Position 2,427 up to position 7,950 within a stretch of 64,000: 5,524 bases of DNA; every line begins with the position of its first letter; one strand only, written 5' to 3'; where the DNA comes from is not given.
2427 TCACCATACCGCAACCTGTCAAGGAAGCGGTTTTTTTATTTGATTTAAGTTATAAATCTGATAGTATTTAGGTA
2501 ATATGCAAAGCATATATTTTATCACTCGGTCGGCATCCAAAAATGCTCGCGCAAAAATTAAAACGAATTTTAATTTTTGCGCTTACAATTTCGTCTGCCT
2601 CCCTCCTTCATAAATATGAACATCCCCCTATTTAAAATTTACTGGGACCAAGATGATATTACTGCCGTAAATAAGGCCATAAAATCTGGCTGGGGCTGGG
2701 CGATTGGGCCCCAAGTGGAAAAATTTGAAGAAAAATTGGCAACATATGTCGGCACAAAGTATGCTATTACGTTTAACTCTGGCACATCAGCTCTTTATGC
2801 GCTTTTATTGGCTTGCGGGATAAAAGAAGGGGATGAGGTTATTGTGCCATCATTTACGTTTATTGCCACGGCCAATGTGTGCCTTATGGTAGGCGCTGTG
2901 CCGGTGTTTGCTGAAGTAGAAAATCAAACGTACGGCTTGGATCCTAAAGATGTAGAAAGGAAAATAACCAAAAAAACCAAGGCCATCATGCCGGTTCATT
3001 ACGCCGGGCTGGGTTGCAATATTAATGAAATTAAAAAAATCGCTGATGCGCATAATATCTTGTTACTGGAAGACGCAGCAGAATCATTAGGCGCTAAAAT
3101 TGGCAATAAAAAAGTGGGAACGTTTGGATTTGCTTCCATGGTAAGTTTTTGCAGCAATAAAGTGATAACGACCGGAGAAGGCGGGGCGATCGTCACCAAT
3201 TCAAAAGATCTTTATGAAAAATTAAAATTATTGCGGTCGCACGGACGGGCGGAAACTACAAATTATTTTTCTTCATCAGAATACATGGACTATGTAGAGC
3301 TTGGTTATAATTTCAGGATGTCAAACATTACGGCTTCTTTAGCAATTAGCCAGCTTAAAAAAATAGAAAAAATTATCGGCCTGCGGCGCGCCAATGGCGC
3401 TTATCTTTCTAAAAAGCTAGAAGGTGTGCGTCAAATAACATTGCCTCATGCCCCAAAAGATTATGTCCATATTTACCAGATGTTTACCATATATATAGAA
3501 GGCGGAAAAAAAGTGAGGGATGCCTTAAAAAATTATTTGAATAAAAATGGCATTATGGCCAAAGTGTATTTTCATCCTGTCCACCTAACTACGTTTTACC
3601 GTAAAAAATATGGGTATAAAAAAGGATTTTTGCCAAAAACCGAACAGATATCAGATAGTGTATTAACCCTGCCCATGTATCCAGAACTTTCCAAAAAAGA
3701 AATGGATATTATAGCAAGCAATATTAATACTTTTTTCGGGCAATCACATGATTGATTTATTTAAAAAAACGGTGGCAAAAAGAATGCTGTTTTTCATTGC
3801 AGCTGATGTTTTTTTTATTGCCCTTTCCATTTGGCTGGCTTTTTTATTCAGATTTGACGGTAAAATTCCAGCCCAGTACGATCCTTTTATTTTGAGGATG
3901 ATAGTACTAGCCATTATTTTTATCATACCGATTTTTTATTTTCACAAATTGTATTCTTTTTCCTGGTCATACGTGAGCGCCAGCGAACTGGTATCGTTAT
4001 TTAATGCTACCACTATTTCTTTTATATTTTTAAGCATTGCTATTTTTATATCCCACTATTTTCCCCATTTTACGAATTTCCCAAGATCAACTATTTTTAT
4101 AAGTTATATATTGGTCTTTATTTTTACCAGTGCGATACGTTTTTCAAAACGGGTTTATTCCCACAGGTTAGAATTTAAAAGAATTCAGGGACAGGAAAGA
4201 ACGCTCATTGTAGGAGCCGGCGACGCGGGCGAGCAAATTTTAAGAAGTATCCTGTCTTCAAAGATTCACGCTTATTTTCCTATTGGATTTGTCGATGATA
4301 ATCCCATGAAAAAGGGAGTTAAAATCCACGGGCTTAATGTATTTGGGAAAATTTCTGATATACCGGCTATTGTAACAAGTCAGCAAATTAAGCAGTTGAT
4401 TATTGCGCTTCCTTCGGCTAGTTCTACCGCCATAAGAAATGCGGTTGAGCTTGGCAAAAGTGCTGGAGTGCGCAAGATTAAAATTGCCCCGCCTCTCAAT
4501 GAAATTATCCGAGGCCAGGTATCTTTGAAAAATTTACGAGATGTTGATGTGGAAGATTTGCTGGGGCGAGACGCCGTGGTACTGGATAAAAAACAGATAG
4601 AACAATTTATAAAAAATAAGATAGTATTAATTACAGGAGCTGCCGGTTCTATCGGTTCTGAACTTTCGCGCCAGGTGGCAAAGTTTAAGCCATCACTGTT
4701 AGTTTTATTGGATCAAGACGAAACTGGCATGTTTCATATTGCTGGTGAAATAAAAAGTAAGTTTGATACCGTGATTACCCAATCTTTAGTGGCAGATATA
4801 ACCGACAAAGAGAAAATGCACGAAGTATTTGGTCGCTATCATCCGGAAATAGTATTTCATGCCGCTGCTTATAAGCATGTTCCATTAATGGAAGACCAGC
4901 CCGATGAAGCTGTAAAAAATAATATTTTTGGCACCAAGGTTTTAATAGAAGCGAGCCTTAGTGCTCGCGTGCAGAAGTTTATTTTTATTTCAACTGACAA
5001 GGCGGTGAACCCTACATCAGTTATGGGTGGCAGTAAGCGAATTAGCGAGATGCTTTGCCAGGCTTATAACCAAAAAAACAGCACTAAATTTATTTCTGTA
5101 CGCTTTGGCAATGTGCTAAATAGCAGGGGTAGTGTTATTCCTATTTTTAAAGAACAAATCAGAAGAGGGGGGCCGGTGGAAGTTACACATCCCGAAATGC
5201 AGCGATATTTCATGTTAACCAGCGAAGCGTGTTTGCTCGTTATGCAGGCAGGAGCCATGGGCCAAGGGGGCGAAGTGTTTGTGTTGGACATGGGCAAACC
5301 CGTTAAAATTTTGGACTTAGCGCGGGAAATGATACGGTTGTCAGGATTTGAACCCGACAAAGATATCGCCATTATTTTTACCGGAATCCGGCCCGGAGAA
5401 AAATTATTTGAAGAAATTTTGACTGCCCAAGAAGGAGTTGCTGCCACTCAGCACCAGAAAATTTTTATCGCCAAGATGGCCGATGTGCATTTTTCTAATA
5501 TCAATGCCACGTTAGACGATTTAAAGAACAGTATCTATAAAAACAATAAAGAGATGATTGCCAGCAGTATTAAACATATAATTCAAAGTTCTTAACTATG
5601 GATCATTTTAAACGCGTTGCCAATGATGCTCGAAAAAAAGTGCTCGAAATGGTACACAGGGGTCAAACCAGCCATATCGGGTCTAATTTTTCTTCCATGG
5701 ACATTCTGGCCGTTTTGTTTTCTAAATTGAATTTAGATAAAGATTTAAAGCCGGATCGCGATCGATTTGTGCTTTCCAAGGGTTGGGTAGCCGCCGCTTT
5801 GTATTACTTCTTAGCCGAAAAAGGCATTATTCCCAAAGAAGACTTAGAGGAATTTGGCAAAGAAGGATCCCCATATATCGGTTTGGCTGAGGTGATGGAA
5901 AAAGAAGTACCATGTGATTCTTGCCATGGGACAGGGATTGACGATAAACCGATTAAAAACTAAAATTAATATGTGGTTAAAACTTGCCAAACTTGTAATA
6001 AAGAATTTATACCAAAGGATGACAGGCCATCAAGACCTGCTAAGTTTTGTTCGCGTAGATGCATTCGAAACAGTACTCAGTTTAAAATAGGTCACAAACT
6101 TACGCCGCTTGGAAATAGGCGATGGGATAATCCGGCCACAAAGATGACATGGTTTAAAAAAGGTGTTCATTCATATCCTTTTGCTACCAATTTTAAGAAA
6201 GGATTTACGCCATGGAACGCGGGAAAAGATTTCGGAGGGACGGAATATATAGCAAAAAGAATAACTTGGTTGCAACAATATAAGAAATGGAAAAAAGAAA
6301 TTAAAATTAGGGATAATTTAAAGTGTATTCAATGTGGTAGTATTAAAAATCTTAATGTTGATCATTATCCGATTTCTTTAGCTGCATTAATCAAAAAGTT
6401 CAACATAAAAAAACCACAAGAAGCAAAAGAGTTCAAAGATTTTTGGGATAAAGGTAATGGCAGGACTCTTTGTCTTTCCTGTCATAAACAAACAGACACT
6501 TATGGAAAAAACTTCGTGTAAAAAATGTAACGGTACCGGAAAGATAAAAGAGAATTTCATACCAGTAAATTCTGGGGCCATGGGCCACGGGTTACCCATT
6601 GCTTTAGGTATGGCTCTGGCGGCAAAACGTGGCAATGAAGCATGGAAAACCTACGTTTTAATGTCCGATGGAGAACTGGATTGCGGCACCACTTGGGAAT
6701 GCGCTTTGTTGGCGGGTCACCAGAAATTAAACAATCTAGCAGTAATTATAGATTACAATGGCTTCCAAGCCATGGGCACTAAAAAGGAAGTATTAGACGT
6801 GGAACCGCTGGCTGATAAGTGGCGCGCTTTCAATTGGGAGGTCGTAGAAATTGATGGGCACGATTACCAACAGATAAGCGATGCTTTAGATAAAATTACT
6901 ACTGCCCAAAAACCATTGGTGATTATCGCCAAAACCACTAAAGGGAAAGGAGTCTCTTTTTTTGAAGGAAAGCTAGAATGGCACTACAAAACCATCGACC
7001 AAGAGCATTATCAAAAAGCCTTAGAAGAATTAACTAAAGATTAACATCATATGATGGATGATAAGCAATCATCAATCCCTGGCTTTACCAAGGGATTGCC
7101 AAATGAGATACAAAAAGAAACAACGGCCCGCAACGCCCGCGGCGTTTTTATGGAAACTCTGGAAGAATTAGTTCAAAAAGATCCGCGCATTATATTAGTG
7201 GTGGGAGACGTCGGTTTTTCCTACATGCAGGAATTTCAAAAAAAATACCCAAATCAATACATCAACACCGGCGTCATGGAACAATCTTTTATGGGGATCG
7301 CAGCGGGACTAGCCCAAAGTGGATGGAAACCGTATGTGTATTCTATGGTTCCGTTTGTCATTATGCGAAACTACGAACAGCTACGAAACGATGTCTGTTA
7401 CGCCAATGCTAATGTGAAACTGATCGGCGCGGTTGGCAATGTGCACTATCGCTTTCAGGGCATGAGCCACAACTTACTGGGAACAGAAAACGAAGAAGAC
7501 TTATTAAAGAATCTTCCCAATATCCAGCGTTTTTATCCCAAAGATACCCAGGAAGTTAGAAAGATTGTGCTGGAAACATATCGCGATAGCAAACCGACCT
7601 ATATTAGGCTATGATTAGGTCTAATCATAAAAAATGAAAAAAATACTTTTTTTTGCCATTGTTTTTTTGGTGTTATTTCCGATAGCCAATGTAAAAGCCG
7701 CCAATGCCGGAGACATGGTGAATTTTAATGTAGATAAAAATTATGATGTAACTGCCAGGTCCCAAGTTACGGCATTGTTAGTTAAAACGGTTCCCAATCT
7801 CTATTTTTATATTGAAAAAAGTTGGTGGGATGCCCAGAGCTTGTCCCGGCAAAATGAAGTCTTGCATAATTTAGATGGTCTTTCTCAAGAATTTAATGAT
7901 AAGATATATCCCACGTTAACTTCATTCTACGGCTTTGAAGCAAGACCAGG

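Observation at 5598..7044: Transketolase N-subunit gene split in two by a free-standing HNH endonuclease, with a CxxCxGxG motif at each broken end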

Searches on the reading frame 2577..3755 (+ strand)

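Call 3: search_protein_families(library=pfam, proteins=[window:2577-3755:+], max_evalue=0.01)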
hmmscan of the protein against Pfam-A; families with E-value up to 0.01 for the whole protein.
window:2577-3755:+ (392 aa): 5 families
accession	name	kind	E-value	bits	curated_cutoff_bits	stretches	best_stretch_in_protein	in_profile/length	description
PF01041.23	DegT_DnrJ_EryC1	-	1.8e-117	393.1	19.8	1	24-383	4-359/360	DegT/DnrJ/EryC1/StrS aminotransferase family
PF00155.27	Aminotran_1_2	-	5.3e-11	42.7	19.7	1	48-168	45-187/361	Aminotransferase class I and II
PF00266.25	Aminotran_5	-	6.6e-09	35.6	21.5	1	42-328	40-335/371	Aminotransferase class-V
PF01053.26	Cys_Met_Meta_PP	-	2.2e-07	30.2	27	1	45-160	52-167/381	Cys/Met metabolism PLP-dependent enzyme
PF01212.27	Beta_elim_lyase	-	3.6e-07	30.3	27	1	45-327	32-236/288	Beta-eliminating lyase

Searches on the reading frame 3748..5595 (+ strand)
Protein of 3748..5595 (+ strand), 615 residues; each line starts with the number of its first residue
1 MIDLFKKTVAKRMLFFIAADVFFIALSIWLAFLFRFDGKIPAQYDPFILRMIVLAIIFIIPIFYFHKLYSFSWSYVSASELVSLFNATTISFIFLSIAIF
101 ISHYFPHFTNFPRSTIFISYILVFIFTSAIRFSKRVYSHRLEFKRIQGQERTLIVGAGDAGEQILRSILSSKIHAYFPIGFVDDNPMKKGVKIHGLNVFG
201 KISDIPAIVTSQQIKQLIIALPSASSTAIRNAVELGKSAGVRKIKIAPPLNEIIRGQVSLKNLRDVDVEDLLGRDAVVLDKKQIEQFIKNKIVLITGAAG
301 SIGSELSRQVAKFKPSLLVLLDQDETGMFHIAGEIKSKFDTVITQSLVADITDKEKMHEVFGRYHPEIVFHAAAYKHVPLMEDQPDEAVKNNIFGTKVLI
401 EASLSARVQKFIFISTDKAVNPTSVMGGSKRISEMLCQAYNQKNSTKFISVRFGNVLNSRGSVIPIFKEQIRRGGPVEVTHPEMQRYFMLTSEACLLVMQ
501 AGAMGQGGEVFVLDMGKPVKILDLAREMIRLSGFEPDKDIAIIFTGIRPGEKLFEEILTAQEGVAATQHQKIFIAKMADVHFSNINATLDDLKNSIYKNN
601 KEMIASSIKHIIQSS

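Call 3: search_protein_families(library=pfam, proteins=[window:3748-5595:+], max_evalue=0.01)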
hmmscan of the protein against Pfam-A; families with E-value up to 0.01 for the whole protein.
window:3748-5595:+ (615 aa): 10 families
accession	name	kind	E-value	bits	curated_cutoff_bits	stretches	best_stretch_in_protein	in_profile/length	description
PF02719.21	Polysacc_synt_2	-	5e-116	387.4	20.2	1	293-576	1-292/293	Polysaccharide biosynthesis protein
PF01370.27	Epimerase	-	7.6e-25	88.1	20.9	1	293-511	1-237/240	NAD dependent epimerase/dehydratase family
PF16363.11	GDP_Man_Dehyd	-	1e-15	58.5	27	1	294-418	1-131/332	GDP-mannose 4,6 dehydratase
PF13727.12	CoA_binding_3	-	3.9e-14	53.5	25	1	78-235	15-163/175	CoA-binding domain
PF04321.23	RmlD_sub_bind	-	5.5e-14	52.4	27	1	293-418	3-103/287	RmlD substrate binding domain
PF01073.25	3Beta_HSD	-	2.6e-11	43.5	22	1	294-423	1-123/280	3-beta hydroxysteroid dehydrogenase/isomerase family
PF00106.31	adh_short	-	8.8e-05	22.5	26.6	1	291-363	1-70/195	short chain dehydrogenase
PF02629.25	CoA_binding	-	9.3e-05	23.6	22.3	1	151-243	5-90/97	CoA binding domain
PF08659.16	KR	-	0.0008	19.8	22.6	1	293-415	3-135/180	KR domain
PF07993.18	NAD_binding_4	-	0.0021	17.7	20.1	0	367-432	90-152/258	Male sterility protein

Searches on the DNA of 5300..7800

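Call 4: search_rna_families(source=window, start=5300, end=7800, threshold=evalue, max_evalue=10)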
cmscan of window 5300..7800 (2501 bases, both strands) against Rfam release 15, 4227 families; matches with E-value up to 10: 4.
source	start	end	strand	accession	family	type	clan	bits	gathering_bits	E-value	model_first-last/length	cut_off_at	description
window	7560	7680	+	RF04315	manA-II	Cis-reg;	-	17.9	100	7.2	1-147/147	no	manA_II ncRNA motif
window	6163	6209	-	RF01985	ZEB2_AS1_2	Gene; lncRNA;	-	14.4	70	3.6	1-61/61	no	ZEB2 antisense RNA 1 conserved region 2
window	7604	7727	-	RF04321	tmRNA_permuted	Gene;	-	12.9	47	9.5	1-213/213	no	permuted transfer-messenger RNA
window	5631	5741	-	RF01673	PhrS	Gene; sRNA;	-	12.3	37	4.8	1-212/212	no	PhrS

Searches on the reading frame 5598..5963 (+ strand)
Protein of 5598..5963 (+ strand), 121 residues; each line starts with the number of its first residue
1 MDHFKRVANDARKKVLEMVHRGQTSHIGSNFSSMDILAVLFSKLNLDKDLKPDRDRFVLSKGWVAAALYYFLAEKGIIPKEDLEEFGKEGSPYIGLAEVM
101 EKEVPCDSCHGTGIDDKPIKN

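Call 3: search_protein_families(library=pfam, proteins=[window:5598-5963:+], max_evalue=0.01)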
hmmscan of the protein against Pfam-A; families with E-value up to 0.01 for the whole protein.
window:5598-5963:+ (121 aa): 1 family
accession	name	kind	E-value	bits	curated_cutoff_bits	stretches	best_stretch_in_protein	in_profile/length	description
PF00456.26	Transketolase_N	-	9.2e-09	35.2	22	1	5-102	3-104/334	Transketolase, thiamine diphosphate binding domain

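Call 56: list_cluster_members(proteins=[P0121, window:5598-5960:+, window:6502-7041:+, window:7051-7611:+])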
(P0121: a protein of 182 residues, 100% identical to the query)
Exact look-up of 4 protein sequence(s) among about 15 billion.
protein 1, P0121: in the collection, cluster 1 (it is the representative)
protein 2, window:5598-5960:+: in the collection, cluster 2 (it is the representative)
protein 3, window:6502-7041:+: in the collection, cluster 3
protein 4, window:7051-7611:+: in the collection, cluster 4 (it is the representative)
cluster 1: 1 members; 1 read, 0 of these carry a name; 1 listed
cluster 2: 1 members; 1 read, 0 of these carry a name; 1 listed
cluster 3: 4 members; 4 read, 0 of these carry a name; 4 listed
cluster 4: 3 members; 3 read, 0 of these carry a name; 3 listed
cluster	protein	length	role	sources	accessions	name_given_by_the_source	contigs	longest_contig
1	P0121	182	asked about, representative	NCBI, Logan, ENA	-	-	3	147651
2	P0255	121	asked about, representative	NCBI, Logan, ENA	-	-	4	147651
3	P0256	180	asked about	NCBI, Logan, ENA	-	-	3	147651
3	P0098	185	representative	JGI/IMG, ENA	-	-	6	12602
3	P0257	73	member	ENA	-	-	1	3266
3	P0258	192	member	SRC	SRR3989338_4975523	-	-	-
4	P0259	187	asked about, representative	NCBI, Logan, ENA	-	-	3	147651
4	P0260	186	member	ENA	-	-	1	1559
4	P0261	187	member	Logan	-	-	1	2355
